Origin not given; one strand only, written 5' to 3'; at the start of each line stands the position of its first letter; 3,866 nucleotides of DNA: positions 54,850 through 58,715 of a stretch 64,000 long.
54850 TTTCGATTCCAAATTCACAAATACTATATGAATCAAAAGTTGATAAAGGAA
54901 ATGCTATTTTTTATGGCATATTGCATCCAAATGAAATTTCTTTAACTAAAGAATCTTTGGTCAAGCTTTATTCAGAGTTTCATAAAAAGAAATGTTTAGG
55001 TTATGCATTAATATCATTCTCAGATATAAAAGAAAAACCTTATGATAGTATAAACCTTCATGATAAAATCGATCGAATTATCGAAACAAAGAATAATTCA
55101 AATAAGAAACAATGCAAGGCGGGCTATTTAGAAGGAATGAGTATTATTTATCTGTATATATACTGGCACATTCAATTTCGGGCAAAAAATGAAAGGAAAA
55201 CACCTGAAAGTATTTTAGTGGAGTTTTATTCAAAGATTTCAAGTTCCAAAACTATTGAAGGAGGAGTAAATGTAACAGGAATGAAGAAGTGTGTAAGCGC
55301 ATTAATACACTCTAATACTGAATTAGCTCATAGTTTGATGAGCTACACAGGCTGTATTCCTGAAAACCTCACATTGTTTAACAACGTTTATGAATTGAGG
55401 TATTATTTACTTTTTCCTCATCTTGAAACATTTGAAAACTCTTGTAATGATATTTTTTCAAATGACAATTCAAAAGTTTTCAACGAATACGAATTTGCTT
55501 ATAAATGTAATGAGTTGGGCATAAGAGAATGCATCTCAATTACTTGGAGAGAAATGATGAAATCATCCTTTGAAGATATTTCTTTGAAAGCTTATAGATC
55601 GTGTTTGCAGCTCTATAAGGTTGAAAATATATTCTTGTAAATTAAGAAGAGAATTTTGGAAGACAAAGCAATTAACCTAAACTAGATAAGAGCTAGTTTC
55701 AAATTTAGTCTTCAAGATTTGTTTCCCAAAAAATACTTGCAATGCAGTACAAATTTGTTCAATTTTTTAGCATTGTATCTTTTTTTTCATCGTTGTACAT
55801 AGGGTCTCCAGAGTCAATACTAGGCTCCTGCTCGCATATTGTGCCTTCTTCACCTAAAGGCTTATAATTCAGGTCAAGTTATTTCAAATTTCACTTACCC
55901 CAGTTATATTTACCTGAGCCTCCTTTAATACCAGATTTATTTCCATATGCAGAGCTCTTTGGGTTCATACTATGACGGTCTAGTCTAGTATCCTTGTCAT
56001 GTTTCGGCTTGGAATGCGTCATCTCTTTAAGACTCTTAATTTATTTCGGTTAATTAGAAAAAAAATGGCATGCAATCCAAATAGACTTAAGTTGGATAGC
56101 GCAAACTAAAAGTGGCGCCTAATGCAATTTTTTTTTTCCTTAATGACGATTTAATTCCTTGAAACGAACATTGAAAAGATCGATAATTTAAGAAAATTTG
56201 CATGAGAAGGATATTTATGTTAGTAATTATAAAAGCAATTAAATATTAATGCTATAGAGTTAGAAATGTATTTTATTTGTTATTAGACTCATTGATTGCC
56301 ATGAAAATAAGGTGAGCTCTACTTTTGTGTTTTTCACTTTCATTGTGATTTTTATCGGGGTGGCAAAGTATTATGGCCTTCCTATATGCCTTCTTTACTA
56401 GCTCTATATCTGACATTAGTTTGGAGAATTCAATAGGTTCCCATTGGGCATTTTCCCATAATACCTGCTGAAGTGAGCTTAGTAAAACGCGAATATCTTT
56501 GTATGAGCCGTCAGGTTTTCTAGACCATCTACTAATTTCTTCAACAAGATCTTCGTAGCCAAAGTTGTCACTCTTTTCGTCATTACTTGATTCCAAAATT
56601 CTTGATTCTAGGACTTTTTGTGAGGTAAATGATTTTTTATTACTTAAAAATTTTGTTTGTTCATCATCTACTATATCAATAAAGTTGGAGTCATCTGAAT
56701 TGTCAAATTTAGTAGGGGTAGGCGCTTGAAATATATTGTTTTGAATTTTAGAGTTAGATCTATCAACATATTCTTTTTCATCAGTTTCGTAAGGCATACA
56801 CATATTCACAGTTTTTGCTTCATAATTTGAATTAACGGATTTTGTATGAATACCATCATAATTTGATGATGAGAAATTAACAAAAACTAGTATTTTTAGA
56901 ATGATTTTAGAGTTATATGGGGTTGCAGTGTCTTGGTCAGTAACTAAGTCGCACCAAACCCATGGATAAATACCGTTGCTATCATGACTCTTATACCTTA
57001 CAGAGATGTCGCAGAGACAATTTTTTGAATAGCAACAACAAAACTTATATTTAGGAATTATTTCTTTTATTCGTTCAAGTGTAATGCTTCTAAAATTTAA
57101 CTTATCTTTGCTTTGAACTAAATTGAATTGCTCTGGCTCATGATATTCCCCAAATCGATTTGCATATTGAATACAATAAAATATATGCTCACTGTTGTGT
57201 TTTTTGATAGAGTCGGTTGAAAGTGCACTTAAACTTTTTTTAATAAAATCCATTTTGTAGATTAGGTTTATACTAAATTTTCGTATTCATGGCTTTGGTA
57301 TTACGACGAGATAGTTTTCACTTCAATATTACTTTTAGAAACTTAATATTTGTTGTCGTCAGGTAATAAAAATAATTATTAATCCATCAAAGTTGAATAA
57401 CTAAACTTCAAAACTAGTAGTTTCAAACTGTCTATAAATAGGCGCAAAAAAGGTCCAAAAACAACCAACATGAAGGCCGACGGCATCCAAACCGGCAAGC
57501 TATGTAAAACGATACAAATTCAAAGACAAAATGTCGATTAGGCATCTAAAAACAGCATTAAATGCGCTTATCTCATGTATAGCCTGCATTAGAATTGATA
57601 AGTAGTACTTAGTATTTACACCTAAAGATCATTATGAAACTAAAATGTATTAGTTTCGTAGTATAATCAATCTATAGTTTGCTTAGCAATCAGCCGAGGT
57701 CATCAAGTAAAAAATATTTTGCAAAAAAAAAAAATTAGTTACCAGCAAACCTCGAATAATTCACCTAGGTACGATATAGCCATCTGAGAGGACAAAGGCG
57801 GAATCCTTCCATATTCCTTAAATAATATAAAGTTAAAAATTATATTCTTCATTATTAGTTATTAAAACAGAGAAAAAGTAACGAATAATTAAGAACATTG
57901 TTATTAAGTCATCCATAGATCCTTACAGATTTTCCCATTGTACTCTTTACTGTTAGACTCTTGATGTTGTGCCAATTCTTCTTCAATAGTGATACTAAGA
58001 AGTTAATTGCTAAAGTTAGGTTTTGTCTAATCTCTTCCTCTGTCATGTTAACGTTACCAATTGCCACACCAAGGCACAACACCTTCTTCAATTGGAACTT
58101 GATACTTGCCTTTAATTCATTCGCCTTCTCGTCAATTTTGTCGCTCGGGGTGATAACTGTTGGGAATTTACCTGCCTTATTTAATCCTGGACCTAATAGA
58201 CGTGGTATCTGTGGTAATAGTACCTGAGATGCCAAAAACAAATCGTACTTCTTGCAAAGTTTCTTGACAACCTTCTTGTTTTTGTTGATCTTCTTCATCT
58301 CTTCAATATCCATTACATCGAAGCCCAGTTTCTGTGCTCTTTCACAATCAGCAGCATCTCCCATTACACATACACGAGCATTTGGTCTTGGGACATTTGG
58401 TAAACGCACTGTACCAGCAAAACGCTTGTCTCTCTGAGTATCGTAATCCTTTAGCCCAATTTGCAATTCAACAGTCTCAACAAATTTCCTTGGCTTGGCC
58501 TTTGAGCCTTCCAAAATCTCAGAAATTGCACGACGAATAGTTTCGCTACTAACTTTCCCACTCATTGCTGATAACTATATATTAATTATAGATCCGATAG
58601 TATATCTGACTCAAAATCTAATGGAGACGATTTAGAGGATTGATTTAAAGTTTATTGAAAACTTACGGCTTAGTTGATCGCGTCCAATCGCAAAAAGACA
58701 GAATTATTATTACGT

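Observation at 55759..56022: Unannotated two-exon mini-gene encoding a 72-aa SERBP1/HABP4/Stm1-like protein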

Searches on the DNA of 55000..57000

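Call 83: search_rna_families(source=window, start=55000, end=57000, threshold=evalue, max_evalue=1)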
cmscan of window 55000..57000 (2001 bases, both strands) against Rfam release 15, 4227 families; matches with E-value up to 1: 0.
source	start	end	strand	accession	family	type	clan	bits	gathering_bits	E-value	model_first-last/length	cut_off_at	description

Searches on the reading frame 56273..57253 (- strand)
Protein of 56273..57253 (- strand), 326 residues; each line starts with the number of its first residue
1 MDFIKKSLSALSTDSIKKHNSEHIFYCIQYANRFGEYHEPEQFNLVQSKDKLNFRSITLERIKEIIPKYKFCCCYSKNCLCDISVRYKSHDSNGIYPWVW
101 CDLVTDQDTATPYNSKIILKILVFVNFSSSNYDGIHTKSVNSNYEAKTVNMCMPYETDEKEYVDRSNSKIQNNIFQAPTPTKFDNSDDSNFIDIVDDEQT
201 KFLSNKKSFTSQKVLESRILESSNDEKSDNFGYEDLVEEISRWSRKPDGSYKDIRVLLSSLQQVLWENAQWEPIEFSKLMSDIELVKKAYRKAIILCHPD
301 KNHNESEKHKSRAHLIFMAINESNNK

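Call 7: search_protein_families(library=pfam, proteins=[window:56273-57253:-], max_evalue=0.01)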
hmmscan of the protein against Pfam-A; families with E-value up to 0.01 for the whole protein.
window:56273-57253:- (326 aa): 1 family
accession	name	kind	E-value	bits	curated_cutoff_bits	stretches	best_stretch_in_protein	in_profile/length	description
PF00226.36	DnaJ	-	4.6e-06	27.1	27.8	1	282-310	13-41/63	DnaJ domain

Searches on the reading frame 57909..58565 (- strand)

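Call 7: search_protein_families(library=pfam, proteins=[window:57909-58565:-], max_evalue=0.01)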
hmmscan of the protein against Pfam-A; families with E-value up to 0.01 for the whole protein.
window:57909-58565:- (218 aa): 1 family
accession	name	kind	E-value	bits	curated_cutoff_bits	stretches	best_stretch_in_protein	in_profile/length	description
PF00687.26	Ribosomal_L1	-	1.5e-50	172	32.2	1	22-211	3-197/198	Ribosomal protein L1p/L10e family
